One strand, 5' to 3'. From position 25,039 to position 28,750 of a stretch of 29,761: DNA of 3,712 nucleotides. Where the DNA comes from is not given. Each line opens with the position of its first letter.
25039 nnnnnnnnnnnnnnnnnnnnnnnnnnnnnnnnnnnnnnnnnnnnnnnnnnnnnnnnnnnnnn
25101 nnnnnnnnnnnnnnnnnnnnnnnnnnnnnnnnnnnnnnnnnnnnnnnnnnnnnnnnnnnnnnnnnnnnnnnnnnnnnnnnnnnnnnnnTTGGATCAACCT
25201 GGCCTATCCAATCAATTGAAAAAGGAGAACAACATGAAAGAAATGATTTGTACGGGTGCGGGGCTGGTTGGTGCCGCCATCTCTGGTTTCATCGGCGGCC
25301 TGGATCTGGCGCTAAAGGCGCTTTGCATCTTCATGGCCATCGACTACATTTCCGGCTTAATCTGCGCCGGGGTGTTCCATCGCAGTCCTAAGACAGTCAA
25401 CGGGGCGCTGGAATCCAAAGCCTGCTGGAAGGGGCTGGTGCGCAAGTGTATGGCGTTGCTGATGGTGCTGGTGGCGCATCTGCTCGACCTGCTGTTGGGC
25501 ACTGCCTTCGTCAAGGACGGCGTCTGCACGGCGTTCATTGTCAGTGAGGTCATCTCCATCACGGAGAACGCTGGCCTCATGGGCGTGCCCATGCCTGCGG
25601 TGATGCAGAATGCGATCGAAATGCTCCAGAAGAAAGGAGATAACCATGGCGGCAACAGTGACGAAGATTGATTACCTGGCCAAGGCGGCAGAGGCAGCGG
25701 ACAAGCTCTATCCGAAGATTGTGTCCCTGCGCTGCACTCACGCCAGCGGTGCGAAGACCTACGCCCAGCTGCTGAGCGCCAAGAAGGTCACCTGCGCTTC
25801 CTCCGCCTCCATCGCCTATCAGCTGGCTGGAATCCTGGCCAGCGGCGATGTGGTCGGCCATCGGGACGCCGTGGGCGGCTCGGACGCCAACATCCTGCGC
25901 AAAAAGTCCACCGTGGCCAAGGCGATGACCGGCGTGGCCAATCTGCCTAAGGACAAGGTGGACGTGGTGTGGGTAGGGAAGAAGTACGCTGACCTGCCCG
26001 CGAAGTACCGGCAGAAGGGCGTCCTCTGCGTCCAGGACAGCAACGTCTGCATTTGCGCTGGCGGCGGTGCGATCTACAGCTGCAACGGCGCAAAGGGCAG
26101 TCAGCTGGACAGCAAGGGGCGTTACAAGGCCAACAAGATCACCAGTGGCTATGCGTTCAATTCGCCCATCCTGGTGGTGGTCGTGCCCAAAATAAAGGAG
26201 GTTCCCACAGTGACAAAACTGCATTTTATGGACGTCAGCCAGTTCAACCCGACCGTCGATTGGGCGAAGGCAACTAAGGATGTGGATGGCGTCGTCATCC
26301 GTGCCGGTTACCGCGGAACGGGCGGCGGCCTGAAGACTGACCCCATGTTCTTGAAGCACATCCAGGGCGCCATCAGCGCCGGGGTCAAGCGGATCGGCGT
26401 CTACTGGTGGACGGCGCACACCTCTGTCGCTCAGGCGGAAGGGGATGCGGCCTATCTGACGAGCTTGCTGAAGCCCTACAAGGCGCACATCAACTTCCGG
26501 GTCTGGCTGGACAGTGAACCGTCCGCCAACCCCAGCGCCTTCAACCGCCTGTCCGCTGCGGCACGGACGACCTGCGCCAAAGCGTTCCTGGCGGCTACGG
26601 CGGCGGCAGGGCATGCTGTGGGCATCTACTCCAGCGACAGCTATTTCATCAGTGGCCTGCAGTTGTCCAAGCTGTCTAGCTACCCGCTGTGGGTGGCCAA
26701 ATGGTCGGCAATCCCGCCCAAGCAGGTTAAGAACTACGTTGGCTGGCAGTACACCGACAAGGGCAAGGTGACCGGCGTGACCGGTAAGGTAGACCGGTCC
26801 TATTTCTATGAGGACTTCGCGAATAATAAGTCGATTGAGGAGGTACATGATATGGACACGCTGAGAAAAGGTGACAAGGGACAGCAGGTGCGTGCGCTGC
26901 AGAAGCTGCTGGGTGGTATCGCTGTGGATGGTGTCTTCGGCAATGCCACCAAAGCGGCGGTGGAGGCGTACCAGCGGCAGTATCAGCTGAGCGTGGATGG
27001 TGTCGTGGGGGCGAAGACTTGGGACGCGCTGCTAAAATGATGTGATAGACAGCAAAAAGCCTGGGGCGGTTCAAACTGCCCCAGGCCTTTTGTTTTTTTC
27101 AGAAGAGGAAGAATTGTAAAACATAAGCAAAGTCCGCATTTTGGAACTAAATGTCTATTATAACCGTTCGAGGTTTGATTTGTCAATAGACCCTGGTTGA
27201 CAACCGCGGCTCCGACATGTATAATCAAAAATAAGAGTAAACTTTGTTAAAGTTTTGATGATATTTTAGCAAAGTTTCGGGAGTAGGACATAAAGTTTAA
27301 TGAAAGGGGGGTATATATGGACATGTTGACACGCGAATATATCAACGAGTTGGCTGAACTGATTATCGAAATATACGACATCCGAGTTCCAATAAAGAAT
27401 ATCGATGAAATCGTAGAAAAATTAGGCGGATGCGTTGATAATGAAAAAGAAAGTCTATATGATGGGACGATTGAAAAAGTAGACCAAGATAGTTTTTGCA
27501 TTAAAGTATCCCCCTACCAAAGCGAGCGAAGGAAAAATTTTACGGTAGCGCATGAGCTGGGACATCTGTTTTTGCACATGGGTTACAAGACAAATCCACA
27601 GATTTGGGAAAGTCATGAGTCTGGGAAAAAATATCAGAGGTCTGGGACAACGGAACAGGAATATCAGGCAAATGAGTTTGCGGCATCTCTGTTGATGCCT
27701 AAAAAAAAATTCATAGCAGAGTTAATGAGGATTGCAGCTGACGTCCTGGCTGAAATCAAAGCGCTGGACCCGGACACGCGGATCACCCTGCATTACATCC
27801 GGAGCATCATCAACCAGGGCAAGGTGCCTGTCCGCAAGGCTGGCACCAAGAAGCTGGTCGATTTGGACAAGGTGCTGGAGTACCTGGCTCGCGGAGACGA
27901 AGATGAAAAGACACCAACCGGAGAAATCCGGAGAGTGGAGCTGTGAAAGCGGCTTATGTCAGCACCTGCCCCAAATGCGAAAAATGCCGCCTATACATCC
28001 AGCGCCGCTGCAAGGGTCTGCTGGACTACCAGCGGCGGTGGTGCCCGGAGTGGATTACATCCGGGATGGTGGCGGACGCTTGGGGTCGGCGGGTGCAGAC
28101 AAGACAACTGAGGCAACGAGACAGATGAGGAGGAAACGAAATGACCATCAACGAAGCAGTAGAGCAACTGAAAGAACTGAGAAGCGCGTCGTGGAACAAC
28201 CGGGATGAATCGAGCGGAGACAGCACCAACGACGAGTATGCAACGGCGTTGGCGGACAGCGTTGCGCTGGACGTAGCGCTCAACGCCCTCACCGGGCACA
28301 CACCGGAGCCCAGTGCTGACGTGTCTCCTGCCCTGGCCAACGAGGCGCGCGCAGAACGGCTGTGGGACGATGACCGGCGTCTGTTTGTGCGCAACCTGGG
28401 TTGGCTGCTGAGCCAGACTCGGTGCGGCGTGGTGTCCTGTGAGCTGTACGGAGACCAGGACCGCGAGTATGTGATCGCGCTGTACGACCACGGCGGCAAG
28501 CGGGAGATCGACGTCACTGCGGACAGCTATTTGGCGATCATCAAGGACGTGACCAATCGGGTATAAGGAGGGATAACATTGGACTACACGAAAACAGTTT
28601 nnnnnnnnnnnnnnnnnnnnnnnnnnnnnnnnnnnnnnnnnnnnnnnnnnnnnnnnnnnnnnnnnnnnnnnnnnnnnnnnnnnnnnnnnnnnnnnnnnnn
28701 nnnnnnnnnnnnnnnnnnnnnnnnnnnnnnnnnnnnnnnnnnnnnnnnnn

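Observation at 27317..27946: Chimeric ImmA-like peptidase / Xis-like HTH ORF joined at an A9 tract and a sharp GC break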

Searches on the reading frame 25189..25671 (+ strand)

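Call 96: search_protein_families(library=pfam, proteins=[window:25189-25671:+], max_evalue=0.01)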
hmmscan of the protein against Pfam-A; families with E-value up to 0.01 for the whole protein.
window:25189-25671:+ (160 aa): 1 family
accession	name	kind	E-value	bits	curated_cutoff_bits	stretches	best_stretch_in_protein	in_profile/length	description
PF05105.17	Phage_holin_4_1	-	4e-34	117.6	22.2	1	30-147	2-115/116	Bacteriophage holin family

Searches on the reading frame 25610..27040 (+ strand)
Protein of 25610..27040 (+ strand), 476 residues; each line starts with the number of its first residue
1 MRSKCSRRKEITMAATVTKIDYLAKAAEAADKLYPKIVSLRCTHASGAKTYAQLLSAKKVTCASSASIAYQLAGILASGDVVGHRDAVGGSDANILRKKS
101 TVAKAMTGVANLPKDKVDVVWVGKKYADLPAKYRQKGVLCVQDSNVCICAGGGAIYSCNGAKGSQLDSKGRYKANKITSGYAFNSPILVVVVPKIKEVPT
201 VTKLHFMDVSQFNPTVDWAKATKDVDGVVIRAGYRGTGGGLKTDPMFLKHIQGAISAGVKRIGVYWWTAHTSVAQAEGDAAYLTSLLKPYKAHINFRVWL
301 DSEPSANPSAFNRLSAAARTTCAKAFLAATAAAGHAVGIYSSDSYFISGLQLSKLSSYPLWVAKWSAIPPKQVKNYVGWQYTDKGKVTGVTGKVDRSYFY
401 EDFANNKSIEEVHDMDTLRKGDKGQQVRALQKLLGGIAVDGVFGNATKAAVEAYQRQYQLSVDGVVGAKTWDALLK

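Call 5: search_protein_families(library=pfam, proteins=[window:25610-27040:+], max_evalue=0.1)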
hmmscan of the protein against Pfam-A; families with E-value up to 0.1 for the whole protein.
window:25610-27040:+ (476 aa): 3 families
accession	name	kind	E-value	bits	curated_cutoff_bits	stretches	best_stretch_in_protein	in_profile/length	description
PF01183.26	Glyco_hydro_25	-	1.6e-23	84.4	27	1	207-390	1-180/180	Glycosyl hydrolases family 25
PF01471.23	PG_binding_1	-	1.6e-13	51.1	23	1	425-474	3-57/57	Putative peptidoglycan binding domain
PF09374.15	PG_binding_3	-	4.8e-06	27.1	24.6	1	427-453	3-33/76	Predicted Peptidoglycan domain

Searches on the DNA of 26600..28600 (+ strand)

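Call 6: search_dna_similar(query=window:26600-28600:+, collection=phages, mode=near, max_rows=30)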
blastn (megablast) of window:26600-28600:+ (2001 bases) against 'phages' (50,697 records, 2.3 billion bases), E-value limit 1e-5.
No match.

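Call 7: search_dna_similar(query=window:27090-27725:+, collection=phages, mode=distant, max_rows=30)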
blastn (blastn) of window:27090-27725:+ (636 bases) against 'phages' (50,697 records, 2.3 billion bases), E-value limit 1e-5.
No match.

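Call 60: search_rna_families(source=window, start=26900, end=28200, threshold=evalue, max_evalue=1)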
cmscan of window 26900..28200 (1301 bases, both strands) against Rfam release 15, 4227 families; matches with E-value up to 1: 2.
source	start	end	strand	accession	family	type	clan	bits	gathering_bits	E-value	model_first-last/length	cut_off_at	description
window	26980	27095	+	RF00506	Thr_leader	Cis-reg; leader;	-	19.9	55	0.65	1-118/118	no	Threonine operon leader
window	27033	27091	+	RF02760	sR035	Gene; sRNA;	-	18.5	233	0.022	145-204/206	no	sR035 sRNA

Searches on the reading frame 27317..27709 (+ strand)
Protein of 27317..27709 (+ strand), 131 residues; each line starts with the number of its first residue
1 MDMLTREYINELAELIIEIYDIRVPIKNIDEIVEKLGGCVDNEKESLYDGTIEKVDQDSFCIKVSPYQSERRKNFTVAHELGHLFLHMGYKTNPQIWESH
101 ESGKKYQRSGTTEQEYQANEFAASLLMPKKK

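Call 5: search_protein_families(library=pfam, proteins=[window:27317-27709:+], max_evalue=0.1)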
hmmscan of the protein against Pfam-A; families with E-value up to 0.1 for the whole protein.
window:27317-27709:+ (131 aa): 3 families
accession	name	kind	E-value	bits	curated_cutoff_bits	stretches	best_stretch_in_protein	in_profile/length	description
PF06114.19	Peptidase_M78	-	1.9e-13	50.7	22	1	56-130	24-90/123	IrrE N-terminal-like domain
PF14328.11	DUF4385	-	0.016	15.8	27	1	71-116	64-108/148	Domain of unknown function (DUF4385)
PF13582.12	Reprolysin_3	-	0.1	13.6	22.4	0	50-85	84-118/123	Metallo-peptidase family M12B Reprolysin-like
